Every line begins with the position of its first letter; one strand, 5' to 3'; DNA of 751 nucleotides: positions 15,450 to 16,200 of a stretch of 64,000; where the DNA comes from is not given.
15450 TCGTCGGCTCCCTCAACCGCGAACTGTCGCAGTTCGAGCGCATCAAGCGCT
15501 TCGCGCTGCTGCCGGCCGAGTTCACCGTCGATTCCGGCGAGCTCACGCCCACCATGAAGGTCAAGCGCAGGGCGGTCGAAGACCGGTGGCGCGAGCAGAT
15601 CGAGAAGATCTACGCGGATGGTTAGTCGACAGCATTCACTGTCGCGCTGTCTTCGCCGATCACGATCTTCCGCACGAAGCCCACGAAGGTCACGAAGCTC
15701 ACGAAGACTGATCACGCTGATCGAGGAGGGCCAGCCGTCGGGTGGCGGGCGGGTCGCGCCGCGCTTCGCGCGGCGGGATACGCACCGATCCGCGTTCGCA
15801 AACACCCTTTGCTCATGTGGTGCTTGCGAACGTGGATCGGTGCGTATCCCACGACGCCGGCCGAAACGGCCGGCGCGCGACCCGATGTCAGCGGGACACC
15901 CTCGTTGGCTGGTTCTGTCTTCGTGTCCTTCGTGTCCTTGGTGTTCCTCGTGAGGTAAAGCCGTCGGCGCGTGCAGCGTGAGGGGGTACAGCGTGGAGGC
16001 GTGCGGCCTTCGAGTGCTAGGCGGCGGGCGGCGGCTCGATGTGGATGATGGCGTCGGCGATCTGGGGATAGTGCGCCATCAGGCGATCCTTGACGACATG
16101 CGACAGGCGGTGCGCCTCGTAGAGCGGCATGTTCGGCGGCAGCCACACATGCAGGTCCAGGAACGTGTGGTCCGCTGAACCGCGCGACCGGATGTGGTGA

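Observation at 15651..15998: Structured composite repeat family (3 copies in the window) whose long hairpin keeps pairing through compensatory changes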

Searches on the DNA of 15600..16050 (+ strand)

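Call 7: search_rna_families(source=window, start=15600, end=16050, threshold=evalue, max_evalue=10)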
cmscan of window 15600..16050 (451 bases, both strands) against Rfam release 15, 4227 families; matches with E-value up to 10: 10.
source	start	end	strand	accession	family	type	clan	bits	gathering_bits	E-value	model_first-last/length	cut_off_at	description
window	15675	15950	-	RF04104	MIR918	Gene; miRNA;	-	54.4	268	9.4e-09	1-265/265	no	MIR918 microRNA precursor family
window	15772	15855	-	RF04087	MIR5565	Gene; miRNA;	-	48.8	80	4.1e-10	1-109/109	no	MIR5565 microRNA precursor family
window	15779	15846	-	RF03970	mir-2766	Gene; miRNA;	-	18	60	0.32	1-68/68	no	mir-2766 microRNA precursor family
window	15771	15859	+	RF04012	MIR7532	Gene; miRNA;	-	17.5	100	2.8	1-106/106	no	MIR7532 microRNA precursor family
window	15772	15848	+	RF02369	h2cR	Gene; sRNA;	-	17.4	70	0.91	1-137/137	no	h2cR sRNA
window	15980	16022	-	RF02158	NPPA-AS1_3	Gene; lncRNA;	-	15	55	0.54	66-108/108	no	NPPA antisense RNA 1 conserved region 3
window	15770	15885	+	RF02691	BTH_s19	Gene; sRNA;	-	14.8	153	0.16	102-216/224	no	Burkholderia sRNA 19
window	15725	15838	+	RF02826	Scr6925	Gene; sRNA;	-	14.8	50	4.6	1-131/131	no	Streptomyces RNA 6925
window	15940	15991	+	RF03260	mir-8229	Gene; miRNA;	-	13.7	45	9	1-59/59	no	mir-8229 microRNA precursor family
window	15624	15742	-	RF02932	Betaproteobacteria-1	Gene; sRNA;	-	11.9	49.4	7.9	1-120/120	no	Betaproteobacteria-1 RNA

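Call 58: build_rna_model(alignment_id=A4, structure=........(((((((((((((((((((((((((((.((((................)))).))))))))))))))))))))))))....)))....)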
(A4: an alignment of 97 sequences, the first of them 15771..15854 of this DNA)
Model R1 built from alignment A4 (97 sequences, 96 columns); structure: as given.
model positions 84; base pairs 31; branch points 0; effective number of sequences 3.29; information 0.676 bits per position. Calibrated on 0.2 Mb of random sequence (short: E-values are rough).
structure used (alignment columns):
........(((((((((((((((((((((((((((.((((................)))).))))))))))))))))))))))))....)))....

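Call 59: search_with_rna_model(model_id=R1, source=window, max_evalue=1, filters=off, show_alignments=4)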
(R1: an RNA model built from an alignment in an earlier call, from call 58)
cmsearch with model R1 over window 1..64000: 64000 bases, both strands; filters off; matches with E-value up to 1: 28.
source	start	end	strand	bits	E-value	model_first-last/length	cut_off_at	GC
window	15771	15854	+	78.9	1.5e-21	1-84/84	no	0.61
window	587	671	+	75.2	2e-20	1-84/84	no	0.62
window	15771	15854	-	67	6.2e-18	1-84/84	no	0.61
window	587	671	-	65.6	1.7e-17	1-84/84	no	0.62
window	49198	49281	+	63.4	8.2e-17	1-84/84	no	0.62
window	49199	49280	-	51.9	2.5e-13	1-84/84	no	0.61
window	36243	36297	+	15.1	0.042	1-84/84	no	0.73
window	13070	13114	+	15.1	0.043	1-84/84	no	0.71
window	46177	46242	-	15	0.046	1-84/84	no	0.7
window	13713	13795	-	14.7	0.057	1-84/84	no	0.6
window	13070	13114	-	14.7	0.057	1-84/84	no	0.71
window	26303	26344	+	14.4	0.071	1-84/84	no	0.67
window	3777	3819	-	13.7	0.11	1-84/84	no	0.51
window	36243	36297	-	13.5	0.13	1-84/84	no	0.73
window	13692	13788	+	13.3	0.16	1-84/84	no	0.62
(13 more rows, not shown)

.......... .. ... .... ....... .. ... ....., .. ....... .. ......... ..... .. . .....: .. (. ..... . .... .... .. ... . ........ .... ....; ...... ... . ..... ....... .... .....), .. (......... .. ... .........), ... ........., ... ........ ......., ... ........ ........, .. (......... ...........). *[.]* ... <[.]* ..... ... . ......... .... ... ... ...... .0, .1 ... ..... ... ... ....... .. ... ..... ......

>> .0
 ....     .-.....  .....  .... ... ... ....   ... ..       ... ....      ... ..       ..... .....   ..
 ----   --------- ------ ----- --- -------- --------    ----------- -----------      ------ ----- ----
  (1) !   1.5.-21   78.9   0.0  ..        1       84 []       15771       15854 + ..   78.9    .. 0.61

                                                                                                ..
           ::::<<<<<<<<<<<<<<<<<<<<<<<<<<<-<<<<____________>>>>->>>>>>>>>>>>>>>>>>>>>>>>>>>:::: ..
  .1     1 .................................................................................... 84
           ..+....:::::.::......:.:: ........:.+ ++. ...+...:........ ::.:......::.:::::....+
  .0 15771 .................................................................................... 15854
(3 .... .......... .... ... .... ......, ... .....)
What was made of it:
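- Checked: Copy number: a covariance model of the centre finds exactly three hits in the window (63-79 bits; the next best is 15 bits) (call 59).
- There are three copies in 64 kb of this window (call 59).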

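Call 60: search_with_rna_model(model_id=R1, sources=[L007, L008, L009, L010, L011, L012, L013, L014, L015, L016, L017, L018, L019, L020, L021, L022, L023, L024, L025, L026, L027, L028, L029, L030, L031, L032, L033, L034, L035, L036, L037, L038, L039, L040, L041, L042, L043, L044, L045, L046, L047, L048, L049, L050, L051, L052, L053, L054, L055, L056, L057, L058, L059, L060, L061, L062, L063, L064, L065, L066, L067, L068, L069, L070, L071, L072, L073, L074, L075, L076, L077, L078, L079, L080, L081, L082, L083, L084, L085, L086, L087, L088, L089, L090, L091, L092, L093, L094, L095, L096, L097, L098, L099, L100, L101, L102, L103, L104, L105, L106], max_evalue=0.001)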
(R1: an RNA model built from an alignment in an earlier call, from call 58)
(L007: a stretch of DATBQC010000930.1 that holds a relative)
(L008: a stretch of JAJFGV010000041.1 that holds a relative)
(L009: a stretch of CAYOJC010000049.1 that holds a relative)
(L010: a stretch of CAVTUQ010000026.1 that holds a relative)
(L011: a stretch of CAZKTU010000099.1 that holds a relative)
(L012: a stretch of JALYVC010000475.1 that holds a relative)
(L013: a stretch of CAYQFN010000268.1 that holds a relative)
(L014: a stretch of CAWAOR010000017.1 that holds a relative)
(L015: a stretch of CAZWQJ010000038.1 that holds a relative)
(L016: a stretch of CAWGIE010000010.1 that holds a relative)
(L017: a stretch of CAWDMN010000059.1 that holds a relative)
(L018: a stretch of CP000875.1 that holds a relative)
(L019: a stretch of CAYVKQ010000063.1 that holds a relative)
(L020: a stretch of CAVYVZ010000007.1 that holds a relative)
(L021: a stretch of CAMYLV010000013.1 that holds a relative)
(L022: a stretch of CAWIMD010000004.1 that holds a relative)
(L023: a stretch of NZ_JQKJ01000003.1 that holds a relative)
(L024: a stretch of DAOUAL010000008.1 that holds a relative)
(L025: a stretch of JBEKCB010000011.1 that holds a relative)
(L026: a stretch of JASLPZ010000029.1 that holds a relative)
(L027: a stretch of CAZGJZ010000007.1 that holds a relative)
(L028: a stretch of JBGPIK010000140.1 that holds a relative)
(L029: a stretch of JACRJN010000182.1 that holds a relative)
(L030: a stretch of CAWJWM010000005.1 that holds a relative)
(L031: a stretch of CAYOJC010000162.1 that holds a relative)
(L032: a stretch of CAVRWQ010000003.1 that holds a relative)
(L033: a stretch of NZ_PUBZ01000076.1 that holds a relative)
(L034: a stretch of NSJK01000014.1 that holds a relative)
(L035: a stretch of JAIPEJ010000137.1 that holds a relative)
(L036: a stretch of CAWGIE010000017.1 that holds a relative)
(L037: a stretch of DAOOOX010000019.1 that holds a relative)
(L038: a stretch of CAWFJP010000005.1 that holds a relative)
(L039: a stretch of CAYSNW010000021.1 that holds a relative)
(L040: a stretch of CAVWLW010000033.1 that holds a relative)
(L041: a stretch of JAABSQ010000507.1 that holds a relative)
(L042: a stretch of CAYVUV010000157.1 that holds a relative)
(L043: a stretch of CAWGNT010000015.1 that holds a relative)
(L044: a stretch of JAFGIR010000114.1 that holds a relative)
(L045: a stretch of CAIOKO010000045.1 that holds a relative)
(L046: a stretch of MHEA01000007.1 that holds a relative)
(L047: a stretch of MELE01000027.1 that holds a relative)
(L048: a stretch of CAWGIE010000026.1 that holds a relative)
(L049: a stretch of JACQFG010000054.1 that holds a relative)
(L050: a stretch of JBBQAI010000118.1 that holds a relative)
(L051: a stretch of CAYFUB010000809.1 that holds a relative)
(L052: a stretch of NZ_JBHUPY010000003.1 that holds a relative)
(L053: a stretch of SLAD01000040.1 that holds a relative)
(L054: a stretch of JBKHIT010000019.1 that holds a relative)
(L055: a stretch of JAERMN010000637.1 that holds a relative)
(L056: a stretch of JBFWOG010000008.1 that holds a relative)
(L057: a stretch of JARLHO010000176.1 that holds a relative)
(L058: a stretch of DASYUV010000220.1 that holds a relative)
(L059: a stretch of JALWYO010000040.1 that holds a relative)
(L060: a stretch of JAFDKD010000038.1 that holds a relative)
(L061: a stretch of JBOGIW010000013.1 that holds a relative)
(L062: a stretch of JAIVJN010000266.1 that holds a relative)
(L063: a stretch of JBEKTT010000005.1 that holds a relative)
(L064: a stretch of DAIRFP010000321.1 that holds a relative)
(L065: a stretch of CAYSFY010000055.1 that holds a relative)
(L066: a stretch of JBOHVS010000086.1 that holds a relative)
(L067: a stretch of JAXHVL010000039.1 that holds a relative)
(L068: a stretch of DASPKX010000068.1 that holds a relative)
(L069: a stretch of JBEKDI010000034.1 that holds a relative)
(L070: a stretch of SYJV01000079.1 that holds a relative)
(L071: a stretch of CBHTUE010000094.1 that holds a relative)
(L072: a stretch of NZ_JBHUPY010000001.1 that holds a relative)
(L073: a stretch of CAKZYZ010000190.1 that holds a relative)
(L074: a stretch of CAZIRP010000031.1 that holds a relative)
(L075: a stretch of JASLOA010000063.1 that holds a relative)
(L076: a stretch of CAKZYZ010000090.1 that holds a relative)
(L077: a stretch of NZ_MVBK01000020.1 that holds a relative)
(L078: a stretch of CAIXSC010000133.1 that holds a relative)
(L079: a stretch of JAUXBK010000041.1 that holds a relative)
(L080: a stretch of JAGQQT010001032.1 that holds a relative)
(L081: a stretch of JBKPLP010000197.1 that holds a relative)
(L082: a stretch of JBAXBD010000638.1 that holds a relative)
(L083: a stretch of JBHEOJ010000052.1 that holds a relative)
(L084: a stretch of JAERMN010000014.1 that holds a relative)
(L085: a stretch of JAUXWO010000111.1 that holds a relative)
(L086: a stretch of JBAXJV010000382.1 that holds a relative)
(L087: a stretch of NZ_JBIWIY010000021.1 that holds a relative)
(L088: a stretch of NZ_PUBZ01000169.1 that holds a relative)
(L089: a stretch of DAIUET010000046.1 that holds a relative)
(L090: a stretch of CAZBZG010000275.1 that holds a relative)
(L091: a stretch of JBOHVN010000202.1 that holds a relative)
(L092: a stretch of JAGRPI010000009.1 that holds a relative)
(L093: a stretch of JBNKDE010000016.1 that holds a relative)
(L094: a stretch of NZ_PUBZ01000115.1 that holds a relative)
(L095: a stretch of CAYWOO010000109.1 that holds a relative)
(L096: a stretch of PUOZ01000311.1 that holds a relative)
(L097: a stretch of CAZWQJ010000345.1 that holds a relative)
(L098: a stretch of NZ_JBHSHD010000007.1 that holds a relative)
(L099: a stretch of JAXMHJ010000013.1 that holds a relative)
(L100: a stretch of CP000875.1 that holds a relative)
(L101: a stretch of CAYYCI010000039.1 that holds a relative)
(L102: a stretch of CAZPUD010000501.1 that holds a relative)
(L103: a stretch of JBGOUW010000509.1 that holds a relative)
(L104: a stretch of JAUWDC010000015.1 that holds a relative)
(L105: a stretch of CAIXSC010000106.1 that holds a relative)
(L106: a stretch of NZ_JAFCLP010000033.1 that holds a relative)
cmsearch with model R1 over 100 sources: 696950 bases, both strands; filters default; matches with E-value up to 0.001: 3.
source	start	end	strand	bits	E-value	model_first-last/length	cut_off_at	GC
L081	6093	6177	+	67.5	4.9e-17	1-84/84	no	0.58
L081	6093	6177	-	55.3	2.6e-13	1-84/84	no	0.58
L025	4121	4183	+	26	0.00022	1-84/84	no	0.62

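Call 61: search_with_rna_model(model_id=R1, sources=[L107, L108, L109, L110, L111, L112, L113, L114, L115, L116, L117, L118, L119, L120, L121, L122, L123, L124, L125, L126, L127, L128, L129, L130, L131, L132, L133, L134, L135, L136, L137, L138, L139, L140, L141, L142, L143, L144, L145, L146, L147, L148, L149, L150, L151, L152, L153, L154, L155, L156, L157, L158, L159, L160, L161, L162, L163, L164, L165, L166, L167, L168, L169, L170, L171, L172, L173, L174, L175, L176, L177, L178, L179, L180, L181, L182, L183, L184, L185, L186, L187, L188, L189, L190, L191, L192, L193, L194, L195, L196, L197, L198, L199, L200, L201, L202, L203, L204, L205, L206], max_evalue=0.001)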
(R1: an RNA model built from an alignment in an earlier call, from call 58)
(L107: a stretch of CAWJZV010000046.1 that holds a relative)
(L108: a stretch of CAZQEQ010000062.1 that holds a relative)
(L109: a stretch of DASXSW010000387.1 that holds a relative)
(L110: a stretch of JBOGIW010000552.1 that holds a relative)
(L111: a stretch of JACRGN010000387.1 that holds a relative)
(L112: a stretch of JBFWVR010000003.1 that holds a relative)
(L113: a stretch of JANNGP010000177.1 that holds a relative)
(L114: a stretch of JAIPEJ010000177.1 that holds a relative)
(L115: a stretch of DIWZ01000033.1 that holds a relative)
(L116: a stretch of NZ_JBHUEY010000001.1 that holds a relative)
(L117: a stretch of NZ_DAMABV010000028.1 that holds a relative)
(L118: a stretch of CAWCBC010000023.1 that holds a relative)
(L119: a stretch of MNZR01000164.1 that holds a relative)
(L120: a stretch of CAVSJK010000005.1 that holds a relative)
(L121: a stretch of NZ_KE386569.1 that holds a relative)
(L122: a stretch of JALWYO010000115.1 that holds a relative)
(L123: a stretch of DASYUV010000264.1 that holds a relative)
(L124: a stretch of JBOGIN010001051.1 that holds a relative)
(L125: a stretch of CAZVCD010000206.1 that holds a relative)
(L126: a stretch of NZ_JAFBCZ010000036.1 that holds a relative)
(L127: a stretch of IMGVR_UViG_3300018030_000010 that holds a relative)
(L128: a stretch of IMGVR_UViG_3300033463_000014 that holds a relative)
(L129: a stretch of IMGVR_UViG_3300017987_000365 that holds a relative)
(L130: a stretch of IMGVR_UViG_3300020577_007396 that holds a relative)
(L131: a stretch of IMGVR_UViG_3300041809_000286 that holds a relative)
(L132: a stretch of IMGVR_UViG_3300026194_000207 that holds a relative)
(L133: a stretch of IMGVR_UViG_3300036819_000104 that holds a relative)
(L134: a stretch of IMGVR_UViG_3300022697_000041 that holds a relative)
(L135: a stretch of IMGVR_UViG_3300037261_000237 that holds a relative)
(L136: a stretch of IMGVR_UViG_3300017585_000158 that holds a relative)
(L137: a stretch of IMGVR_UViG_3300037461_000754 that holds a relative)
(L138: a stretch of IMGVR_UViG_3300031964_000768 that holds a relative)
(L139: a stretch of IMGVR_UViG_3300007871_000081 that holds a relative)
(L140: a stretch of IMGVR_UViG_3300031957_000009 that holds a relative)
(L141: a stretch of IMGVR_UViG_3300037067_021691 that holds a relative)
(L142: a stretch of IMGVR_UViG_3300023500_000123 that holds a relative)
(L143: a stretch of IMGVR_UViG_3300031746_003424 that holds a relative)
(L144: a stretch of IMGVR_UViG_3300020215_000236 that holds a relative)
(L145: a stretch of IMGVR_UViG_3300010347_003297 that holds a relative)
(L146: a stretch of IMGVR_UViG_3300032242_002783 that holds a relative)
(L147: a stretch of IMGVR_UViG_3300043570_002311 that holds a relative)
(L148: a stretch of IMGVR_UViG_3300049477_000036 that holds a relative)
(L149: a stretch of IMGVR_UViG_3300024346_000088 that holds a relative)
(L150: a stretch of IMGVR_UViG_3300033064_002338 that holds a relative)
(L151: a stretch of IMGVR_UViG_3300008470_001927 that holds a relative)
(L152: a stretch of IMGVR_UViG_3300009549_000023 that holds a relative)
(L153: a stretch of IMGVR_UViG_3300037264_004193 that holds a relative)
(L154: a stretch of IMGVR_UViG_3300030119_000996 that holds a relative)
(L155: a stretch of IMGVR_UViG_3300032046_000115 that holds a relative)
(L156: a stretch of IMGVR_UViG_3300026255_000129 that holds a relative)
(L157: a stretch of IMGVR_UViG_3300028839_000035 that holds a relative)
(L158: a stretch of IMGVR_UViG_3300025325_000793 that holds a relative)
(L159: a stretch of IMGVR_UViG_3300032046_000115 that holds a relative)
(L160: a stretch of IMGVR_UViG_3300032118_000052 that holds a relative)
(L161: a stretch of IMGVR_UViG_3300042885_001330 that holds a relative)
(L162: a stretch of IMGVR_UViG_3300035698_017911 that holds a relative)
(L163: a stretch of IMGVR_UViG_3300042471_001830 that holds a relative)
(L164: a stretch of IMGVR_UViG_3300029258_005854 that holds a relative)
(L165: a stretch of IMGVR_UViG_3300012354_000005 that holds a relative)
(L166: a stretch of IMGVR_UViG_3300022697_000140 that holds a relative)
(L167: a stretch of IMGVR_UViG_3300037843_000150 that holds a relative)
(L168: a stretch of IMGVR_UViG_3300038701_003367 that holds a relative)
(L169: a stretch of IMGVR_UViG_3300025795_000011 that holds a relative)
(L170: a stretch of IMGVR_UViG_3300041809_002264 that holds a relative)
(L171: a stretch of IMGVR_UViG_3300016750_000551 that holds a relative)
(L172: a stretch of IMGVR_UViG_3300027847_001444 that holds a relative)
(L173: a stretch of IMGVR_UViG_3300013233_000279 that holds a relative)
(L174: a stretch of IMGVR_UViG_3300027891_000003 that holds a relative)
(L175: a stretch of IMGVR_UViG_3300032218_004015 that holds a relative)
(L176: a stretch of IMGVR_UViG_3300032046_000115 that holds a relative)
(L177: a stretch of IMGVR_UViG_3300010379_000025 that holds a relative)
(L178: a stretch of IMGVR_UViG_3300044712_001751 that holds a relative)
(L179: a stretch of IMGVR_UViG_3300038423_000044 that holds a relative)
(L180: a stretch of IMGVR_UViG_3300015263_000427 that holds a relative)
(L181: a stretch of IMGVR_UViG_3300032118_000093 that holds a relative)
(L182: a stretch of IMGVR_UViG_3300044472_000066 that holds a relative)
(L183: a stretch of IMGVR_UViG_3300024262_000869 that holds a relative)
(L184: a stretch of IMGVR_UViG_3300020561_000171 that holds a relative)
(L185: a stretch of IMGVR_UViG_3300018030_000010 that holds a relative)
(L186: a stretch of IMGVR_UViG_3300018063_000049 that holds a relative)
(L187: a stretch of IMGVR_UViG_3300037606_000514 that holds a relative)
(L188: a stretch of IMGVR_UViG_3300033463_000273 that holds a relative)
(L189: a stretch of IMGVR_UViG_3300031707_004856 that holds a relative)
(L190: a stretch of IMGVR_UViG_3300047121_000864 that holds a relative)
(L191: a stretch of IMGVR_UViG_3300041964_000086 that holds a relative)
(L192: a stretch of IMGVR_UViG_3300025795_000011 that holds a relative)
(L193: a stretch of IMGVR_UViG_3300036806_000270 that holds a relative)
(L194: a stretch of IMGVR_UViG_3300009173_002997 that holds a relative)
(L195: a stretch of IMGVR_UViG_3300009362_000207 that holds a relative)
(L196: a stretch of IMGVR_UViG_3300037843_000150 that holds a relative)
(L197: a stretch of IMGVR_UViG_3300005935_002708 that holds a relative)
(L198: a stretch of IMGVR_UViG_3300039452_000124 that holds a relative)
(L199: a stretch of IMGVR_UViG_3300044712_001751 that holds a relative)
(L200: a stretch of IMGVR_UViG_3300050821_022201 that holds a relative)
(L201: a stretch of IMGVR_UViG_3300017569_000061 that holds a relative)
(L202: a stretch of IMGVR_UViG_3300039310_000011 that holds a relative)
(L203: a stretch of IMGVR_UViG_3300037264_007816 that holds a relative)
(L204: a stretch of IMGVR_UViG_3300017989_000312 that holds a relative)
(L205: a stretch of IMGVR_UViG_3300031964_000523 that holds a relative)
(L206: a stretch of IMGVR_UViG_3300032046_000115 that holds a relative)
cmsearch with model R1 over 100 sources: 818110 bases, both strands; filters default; matches with E-value up to 0.001: 0.
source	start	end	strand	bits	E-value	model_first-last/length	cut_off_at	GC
